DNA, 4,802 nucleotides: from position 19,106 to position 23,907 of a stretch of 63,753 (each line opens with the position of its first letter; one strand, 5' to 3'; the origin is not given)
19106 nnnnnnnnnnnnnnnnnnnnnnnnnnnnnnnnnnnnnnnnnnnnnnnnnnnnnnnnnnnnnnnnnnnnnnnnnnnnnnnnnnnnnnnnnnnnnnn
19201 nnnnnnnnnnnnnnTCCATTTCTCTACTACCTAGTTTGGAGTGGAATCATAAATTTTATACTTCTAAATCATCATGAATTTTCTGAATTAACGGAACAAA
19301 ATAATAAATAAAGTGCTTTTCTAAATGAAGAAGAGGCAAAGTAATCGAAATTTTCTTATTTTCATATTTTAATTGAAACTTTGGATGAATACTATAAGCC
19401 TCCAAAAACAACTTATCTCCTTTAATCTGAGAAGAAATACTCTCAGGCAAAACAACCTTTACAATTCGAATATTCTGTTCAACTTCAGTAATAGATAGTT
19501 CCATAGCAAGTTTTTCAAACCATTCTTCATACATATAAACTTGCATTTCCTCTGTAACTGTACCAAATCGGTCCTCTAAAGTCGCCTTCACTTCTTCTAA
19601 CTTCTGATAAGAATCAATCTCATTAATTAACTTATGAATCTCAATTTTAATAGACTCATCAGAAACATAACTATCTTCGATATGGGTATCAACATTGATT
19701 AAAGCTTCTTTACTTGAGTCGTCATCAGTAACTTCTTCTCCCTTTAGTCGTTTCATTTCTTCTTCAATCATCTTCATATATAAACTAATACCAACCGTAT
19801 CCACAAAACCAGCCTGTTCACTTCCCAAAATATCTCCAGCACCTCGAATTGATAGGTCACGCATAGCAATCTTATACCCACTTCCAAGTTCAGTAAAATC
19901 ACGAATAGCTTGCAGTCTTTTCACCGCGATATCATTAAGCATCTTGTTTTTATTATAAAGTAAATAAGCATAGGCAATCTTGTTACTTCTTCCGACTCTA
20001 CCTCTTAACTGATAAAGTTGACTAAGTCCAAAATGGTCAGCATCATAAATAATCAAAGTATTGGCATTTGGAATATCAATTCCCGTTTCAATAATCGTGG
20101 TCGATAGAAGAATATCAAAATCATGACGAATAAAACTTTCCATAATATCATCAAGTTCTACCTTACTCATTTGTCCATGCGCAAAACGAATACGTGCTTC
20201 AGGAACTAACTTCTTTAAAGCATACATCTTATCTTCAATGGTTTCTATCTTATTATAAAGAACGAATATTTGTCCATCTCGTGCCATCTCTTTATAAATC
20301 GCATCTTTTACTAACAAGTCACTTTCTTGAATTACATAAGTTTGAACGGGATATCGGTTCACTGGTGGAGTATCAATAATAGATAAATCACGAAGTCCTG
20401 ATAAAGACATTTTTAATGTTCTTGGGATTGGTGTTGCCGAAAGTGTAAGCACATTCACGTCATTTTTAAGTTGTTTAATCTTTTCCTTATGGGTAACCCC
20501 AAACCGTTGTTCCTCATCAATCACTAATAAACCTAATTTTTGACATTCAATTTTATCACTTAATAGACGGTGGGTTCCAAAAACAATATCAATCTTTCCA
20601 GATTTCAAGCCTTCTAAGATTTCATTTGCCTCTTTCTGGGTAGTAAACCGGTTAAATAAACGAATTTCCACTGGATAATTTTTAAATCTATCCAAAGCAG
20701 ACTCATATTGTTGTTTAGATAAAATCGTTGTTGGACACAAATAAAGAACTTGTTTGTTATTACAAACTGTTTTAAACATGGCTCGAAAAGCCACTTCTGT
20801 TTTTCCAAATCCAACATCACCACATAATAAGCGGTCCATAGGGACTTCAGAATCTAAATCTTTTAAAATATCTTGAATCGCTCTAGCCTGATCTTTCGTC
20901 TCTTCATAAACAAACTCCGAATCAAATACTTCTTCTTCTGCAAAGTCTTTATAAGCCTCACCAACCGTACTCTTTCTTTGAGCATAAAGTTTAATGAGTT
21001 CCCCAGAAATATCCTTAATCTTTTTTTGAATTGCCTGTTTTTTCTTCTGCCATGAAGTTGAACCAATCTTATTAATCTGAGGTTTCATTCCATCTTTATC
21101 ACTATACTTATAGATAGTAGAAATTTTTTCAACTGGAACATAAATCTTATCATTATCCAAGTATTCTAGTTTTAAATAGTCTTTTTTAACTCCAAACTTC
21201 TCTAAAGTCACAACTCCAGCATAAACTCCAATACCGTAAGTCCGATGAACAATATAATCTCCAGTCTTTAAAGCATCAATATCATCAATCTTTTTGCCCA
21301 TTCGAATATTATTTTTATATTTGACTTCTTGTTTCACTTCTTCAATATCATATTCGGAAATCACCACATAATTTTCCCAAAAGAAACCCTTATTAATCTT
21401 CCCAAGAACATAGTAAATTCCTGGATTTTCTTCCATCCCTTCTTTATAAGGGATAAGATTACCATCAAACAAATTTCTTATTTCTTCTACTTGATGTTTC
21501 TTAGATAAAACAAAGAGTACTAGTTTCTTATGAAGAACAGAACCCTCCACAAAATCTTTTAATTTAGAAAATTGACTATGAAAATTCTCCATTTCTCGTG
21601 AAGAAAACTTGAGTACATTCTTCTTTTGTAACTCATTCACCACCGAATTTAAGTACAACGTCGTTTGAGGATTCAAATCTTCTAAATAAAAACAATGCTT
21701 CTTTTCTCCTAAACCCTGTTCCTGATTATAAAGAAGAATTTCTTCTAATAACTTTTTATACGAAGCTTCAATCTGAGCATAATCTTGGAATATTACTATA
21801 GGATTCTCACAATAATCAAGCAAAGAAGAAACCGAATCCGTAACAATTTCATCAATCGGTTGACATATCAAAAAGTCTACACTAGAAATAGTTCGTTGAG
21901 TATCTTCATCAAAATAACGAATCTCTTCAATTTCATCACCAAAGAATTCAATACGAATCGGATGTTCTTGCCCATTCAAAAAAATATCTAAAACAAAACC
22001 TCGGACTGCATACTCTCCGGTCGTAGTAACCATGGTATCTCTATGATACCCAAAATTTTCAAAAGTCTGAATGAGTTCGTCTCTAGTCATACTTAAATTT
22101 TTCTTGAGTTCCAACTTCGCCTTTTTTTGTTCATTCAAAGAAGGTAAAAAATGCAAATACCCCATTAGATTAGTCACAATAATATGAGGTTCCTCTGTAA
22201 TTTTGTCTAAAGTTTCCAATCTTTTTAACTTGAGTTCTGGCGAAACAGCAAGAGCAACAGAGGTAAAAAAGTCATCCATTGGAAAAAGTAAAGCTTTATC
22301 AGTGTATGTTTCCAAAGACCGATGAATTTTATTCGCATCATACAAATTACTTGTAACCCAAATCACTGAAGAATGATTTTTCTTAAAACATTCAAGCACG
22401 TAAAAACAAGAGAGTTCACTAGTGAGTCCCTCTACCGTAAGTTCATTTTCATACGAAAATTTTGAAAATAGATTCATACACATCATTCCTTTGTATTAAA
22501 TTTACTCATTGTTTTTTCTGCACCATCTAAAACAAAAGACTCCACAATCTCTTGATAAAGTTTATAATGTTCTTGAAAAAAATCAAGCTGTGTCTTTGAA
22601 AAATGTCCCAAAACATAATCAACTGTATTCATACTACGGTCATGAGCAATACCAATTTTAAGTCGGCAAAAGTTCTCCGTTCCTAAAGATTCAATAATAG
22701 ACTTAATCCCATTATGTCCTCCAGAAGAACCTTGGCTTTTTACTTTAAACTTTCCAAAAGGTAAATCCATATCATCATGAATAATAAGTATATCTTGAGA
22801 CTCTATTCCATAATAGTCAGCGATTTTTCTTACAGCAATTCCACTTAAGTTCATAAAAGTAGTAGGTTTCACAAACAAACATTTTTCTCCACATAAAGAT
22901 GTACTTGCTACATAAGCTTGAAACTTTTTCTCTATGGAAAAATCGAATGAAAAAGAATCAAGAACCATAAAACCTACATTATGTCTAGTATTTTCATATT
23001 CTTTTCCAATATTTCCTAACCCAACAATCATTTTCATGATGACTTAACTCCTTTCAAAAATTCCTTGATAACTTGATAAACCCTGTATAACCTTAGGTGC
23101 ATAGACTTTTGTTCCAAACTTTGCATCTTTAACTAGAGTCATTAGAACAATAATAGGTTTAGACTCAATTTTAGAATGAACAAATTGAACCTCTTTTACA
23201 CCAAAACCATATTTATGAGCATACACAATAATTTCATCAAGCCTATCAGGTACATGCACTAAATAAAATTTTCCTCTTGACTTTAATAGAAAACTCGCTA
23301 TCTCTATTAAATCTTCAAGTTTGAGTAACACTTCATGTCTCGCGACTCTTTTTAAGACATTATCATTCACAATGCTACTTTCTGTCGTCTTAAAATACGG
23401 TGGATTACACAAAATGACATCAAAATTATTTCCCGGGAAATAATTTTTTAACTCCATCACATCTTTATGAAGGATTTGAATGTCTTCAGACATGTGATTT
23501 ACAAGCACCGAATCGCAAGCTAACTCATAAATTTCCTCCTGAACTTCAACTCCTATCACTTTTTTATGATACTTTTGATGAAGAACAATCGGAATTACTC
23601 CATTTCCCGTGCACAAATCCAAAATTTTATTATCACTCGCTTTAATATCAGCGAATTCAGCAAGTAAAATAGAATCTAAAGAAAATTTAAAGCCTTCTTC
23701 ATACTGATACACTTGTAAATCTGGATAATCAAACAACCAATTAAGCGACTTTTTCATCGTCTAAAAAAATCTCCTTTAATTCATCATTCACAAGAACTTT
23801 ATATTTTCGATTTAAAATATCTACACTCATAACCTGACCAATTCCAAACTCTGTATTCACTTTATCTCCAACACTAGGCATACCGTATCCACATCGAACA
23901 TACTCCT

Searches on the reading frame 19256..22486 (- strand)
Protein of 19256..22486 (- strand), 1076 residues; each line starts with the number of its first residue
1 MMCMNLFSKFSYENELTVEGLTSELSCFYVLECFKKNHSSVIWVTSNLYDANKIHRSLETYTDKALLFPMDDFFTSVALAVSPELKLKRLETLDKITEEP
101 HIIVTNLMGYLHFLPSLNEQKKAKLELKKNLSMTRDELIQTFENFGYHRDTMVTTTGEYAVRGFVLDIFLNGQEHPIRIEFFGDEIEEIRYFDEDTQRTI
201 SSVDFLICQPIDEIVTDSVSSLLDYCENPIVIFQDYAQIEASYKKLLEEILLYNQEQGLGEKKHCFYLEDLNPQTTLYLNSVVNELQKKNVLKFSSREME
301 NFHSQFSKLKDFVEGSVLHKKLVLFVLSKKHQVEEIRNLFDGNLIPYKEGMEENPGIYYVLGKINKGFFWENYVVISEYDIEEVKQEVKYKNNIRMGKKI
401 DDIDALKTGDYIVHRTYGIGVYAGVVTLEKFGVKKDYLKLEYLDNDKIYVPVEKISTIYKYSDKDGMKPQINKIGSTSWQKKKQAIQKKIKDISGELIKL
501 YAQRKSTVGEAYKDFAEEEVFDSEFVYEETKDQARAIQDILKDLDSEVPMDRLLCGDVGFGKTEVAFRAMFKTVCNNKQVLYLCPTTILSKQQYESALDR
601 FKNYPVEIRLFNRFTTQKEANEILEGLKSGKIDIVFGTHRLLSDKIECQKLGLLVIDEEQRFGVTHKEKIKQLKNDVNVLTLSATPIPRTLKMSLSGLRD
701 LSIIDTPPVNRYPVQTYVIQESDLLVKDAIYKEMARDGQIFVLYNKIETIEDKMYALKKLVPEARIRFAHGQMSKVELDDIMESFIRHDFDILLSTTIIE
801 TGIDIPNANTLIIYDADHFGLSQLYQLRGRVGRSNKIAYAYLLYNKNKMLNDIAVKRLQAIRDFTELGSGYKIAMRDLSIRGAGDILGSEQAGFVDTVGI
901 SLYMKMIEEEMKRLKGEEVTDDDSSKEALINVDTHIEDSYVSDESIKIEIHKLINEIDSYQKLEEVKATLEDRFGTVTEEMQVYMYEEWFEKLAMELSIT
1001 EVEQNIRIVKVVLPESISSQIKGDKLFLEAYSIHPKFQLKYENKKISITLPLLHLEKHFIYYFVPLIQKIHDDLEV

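Call 7: search_protein_families(library=pfam, proteins=[window:19256-22486:-], max_evalue=0.01)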
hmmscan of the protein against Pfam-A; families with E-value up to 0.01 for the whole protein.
window:19256-22486:- (1076 aa): 10 families
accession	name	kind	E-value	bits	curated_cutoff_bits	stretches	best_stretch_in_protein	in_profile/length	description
PF00270.35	DEAD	-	8e-27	94.4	26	1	530-692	1-165/167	DEAD/DEAH box helicase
PF00271.37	Helicase_C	-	3.6e-24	85.6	23.5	1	730-834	10-109/110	Helicase conserved C-terminal domain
PF17757.6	UvrB_inter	-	3.1e-22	78.9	22.9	1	125-208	1-85/91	UvrB interaction domain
PF02559.22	CarD_TRCF_RID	-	1.3e-18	67.3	23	1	406-462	1-57/57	CarD-like/TRCF RID domain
PF03461.20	TRCF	-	1.5e-12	48.1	25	1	930-1018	1-89/95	TRCF domain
PF04851.21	ResIII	-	2.8e-11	44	22.5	1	530-686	5-162/164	Type III restriction enzyme, res subunit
PF16203.11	ERCC3_RAD25_C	-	1.6e-05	24.8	27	1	746-837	62-154/248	ERCC3/RAD25/XPB C-terminal helicase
PF14814.11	UB2H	-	0.00038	20.9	27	1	127-171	1-45/85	Bifunctional transglycosylase second domain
PF22590.2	Cas3-like_C_2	-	0.0014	19.3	27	0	738-835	3-105/106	CRISPR-associated nuclease/helicase Cas3, C-terminal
PF19833.4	RecG_dom3_C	-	0.0053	17.2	26.8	0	869-895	3-29/87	ATP-dependent DNA helicase RecG, domain 3, C-terminal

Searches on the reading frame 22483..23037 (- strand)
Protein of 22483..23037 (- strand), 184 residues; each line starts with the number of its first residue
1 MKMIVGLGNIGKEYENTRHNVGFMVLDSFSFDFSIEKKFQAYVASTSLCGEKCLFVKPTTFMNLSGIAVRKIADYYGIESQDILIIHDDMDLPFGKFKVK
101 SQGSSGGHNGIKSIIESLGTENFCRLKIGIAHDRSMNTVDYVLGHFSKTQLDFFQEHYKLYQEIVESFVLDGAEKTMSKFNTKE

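Call 7: search_protein_families(library=pfam, proteins=[window:22483-23037:-], max_evalue=0.01)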
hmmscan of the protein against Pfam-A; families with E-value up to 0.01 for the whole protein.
window:22483-23037:- (184 aa): 1 family
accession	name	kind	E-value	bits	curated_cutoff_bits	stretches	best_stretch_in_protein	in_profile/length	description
PF01195.25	Pept_tRNA_hydro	-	2.3e-65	220.3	27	1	3-181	1-183/183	Peptidyl-tRNA hydrolase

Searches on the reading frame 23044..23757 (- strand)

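Call 7: search_protein_families(library=pfam, proteins=[window:23044-23757:-], max_evalue=0.01)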
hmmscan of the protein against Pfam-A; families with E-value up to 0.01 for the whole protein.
window:23044-23757:- (237 aa): 18 families
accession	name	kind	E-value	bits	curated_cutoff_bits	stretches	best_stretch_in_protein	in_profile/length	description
PF05175.20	MTS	-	6.3e-11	42.6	23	1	31-127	23-114/170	Methyltransferase small domain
PF13649.12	Methyltransf_25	-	3.9e-08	34.3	27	1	45-122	1-74/97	Methyltransferase domain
PF13847.12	Methyltransf_31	-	7.2e-07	29.4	27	1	41-165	3-108/145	Methyltransferase domain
PF05971.18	Methyltransf_10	-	2.6e-06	27.5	23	1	31-127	92-193/299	RNA methyltransferase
PF02384.22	N6_Mtase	-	1.9e-05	24.6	20.4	1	40-136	44-151/311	N-6 DNA Methylase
PF06325.19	PrmA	-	4.1e-05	23.7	22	1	38-118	158-233/296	Ribosomal protein L11 methyltransferase (PrmA)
PF03602.21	Cons_hypoth95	-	5e-05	23.5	24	1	41-139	41-137/182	Conserved hypothetical protein 95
PF02475.24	TRM5-TYW2_MTfase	-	0.00029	21.3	28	1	38-118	33-111/164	TRM5/TYW2 methyltransferase domain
PF08241.18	Methyltransf_11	-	0.0003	21.8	21.2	1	46-118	1-67/95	Methyltransferase domain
PF12847.13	Methyltransf_18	-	0.00056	20.4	27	1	33-103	6-77/151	Methyltransferase domain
PF13489.12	Methyltransf_23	-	0.00063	20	27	1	32-118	13-88/164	Methyltransferase domain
PF02390.23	Methyltransf_4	-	0.00076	19.4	24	1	44-140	4-105/173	Putative methyltransferase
PF01170.24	UPF0020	-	0.0018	18.5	22.3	1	62-131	74-141/197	RMKL-like, methyltransferase domain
PF07021.18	MetW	-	0.0019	18.3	21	1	41-141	13-104/193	Methionine biosynthesis protein MetW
PF07669.17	Eco57I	-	0.0029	18.2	25.3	1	102-128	64-91/171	Eco57I restriction-modification methylase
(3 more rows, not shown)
